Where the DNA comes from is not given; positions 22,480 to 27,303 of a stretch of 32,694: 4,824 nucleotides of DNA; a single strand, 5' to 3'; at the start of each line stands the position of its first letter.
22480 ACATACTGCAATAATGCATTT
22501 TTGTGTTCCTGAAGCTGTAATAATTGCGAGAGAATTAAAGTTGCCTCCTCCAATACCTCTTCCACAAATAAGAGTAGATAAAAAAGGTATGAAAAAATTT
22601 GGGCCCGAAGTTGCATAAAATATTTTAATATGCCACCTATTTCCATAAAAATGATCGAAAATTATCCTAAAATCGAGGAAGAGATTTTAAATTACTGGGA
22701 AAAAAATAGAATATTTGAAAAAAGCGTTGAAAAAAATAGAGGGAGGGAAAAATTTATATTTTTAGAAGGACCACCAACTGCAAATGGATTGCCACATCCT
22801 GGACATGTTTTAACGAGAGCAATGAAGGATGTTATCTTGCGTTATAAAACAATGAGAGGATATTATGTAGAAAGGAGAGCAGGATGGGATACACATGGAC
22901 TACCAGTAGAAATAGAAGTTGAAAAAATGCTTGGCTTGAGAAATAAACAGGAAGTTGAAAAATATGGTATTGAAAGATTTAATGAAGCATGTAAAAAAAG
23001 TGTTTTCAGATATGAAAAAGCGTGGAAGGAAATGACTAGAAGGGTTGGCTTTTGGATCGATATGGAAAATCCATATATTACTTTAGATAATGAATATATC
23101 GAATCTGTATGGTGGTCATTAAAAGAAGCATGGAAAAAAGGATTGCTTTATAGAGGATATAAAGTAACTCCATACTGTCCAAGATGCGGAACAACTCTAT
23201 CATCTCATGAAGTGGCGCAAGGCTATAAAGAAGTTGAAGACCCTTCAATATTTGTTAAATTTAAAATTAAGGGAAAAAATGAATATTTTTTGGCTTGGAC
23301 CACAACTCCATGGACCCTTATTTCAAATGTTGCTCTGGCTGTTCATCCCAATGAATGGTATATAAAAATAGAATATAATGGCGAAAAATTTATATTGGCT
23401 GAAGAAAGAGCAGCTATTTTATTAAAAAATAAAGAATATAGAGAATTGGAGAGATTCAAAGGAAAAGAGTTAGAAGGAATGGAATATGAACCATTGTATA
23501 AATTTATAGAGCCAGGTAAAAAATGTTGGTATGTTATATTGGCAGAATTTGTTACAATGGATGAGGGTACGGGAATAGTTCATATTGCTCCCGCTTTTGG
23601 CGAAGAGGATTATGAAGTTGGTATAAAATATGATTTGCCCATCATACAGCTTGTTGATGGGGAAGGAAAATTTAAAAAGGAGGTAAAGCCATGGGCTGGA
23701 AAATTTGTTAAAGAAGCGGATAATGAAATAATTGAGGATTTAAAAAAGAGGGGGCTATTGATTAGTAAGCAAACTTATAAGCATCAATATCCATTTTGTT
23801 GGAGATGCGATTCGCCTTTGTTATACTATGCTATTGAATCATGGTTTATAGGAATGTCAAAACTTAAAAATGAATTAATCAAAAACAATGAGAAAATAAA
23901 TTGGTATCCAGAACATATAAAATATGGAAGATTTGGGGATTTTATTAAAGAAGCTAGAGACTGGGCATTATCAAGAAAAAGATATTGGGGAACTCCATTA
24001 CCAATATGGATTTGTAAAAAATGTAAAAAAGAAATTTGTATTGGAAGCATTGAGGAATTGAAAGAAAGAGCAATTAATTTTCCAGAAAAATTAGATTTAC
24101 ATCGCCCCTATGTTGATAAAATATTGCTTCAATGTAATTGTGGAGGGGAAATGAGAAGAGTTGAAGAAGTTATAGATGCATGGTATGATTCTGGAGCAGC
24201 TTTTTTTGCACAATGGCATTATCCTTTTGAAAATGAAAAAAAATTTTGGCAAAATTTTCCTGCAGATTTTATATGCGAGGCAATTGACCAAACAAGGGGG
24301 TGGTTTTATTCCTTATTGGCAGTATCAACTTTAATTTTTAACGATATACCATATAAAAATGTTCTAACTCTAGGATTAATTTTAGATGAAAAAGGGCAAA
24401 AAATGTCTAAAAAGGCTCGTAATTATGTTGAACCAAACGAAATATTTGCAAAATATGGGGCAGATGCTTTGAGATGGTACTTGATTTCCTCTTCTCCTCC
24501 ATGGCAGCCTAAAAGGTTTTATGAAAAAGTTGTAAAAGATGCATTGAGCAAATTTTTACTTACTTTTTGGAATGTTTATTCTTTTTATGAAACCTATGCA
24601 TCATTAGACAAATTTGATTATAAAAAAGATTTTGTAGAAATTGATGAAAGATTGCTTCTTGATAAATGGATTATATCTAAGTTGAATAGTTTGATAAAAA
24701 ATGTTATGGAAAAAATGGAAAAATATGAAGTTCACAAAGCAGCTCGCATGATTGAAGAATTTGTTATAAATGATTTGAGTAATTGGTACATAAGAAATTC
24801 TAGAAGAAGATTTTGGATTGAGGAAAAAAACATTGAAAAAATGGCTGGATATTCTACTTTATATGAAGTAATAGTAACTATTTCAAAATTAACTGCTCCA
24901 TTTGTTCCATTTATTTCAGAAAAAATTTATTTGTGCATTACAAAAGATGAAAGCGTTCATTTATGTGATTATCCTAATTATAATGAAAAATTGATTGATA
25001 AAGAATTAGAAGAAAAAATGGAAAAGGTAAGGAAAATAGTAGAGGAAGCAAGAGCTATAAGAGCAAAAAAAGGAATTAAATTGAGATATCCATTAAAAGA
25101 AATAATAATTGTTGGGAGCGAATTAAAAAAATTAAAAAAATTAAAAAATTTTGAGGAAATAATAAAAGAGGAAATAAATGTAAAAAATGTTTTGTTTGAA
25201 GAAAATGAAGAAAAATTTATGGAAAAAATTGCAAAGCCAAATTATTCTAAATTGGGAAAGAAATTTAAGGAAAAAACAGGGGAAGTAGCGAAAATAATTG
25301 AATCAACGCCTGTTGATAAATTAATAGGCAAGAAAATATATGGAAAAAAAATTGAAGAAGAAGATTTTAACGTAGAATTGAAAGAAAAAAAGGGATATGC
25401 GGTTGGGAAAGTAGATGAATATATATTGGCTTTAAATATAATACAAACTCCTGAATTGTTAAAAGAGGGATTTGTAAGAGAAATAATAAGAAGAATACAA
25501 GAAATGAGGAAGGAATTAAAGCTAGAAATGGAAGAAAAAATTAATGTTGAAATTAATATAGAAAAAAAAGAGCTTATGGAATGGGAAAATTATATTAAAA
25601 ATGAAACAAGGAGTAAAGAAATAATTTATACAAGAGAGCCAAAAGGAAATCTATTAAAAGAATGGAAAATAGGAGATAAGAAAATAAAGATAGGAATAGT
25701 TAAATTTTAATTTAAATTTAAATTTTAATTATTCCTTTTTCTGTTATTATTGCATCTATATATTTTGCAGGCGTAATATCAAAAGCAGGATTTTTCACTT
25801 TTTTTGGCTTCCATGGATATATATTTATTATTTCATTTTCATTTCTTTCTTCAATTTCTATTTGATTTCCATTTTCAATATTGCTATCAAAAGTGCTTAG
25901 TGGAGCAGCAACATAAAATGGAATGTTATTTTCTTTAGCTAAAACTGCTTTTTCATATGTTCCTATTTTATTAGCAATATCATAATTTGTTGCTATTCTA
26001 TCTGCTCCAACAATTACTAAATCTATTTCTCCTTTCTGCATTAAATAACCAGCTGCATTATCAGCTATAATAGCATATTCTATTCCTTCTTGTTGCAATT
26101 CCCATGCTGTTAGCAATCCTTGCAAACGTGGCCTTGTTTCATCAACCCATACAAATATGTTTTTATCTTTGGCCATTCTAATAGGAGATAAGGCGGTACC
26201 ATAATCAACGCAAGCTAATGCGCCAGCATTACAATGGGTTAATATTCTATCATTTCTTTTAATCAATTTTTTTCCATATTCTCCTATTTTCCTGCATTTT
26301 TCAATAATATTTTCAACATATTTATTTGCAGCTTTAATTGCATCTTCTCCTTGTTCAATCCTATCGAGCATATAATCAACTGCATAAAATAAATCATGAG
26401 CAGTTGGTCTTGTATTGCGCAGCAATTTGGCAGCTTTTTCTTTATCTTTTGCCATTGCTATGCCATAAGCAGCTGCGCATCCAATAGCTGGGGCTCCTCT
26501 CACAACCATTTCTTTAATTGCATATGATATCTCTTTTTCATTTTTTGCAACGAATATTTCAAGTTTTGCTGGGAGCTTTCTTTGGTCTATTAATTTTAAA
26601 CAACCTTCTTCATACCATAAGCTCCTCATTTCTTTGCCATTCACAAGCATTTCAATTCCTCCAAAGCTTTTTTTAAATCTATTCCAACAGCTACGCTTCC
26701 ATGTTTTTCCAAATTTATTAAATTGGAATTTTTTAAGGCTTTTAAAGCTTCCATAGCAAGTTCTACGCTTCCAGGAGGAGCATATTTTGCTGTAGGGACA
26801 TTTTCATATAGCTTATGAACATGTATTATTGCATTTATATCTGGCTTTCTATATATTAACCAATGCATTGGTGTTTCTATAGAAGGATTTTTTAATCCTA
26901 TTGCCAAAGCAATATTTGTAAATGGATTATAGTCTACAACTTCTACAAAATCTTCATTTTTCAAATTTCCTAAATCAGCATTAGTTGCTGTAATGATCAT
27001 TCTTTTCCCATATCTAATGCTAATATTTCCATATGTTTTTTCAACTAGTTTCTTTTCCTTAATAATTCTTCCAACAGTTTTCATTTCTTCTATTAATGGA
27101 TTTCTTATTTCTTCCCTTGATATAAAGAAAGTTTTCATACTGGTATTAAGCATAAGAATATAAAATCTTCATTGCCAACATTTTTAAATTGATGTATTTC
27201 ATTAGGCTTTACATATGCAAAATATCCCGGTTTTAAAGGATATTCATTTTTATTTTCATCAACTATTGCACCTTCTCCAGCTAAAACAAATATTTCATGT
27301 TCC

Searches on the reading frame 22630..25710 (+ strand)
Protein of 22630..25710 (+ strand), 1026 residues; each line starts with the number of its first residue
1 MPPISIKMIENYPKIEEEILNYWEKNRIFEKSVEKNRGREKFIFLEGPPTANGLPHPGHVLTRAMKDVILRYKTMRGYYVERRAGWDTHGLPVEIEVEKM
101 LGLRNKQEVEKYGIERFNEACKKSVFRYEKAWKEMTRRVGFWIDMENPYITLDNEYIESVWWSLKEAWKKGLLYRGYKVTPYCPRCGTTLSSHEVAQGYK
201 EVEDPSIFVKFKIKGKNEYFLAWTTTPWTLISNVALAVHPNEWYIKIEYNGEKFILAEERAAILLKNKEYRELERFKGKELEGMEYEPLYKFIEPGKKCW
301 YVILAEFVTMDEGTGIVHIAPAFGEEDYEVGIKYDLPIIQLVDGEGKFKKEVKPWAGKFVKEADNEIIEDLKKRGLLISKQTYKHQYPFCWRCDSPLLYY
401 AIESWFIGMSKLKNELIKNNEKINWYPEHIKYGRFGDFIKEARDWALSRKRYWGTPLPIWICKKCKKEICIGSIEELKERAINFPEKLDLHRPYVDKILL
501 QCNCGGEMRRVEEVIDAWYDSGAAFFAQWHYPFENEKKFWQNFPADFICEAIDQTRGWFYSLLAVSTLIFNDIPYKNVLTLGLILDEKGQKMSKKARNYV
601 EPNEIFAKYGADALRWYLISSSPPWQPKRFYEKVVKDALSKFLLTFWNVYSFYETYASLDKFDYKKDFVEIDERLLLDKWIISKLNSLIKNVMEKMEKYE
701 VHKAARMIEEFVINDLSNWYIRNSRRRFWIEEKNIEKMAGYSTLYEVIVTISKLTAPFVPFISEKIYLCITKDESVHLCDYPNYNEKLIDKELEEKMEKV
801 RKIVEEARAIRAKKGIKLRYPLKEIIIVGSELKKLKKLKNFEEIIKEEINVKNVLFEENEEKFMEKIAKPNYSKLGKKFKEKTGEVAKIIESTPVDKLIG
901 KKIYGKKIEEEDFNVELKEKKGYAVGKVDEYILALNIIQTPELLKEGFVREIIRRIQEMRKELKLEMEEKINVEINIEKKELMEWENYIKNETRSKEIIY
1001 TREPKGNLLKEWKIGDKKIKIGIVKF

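Call 101: search_protein_families(library=pfam, max_evalue=0.0001, proteins=[window:22630-25710:+])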
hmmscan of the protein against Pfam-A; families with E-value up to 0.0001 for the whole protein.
window:22630-25710:+ (1026 aa): 5 families
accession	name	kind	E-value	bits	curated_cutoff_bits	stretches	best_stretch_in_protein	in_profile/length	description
PF00133.28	tRNA-synt_1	-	3.8e-131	438.1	22.7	1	19-622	2-406/414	tRNA synthetases class I (I, L, M and V)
PF08264.19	Anticodon_1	-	2.2e-38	131.9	25.1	1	678-825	1-147/148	Anticodon-binding domain of tRNA ligase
PF19302.4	DUF5915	-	3e-29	102.4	27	1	842-1025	1-194/195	Domain of unknown function (DUF5915)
PF09334.17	tRNA-synt_1g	-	1.2e-15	57.6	20.1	2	51-115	10-73/391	tRNA synthetases class I (M)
PF13603.12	tRNA-synt_1_2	-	1e-06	28.8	25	1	209-348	12-146/185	Leucyl-tRNA synthetase, editing domain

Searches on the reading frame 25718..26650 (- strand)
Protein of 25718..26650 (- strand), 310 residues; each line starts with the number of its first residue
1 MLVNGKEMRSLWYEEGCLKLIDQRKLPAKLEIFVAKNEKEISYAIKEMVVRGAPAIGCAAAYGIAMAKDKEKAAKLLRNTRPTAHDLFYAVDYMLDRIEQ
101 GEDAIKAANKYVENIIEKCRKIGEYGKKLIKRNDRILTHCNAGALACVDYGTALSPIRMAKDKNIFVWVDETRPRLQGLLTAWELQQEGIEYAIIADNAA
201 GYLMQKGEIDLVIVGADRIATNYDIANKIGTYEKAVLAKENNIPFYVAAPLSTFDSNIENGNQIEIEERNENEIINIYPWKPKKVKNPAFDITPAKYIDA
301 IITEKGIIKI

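Call 101: search_protein_families(library=pfam, max_evalue=0.0001, proteins=[window:25718-26650:-])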
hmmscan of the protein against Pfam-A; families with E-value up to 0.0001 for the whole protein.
window:25718-26650:- (310 aa): 1 family
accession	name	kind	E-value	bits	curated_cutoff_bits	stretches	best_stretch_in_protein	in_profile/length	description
PF01008.23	IF-2B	-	4.8e-75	252.8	22.4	1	50-309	2-279/280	Initiation factor 2 subunit family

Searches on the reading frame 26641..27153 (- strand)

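Call 101: search_protein_families(library=pfam, max_evalue=0.0001, proteins=[window:26641-27153:-])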
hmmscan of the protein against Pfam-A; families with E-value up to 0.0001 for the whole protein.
window:26641-27153:- (170 aa): 1 family
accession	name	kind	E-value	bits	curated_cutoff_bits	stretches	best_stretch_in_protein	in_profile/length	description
PF00596.27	Aldolase_II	-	1.6e-27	97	22.2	2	23-116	2-94/183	Class II Aldolase and Adducin N-terminal domain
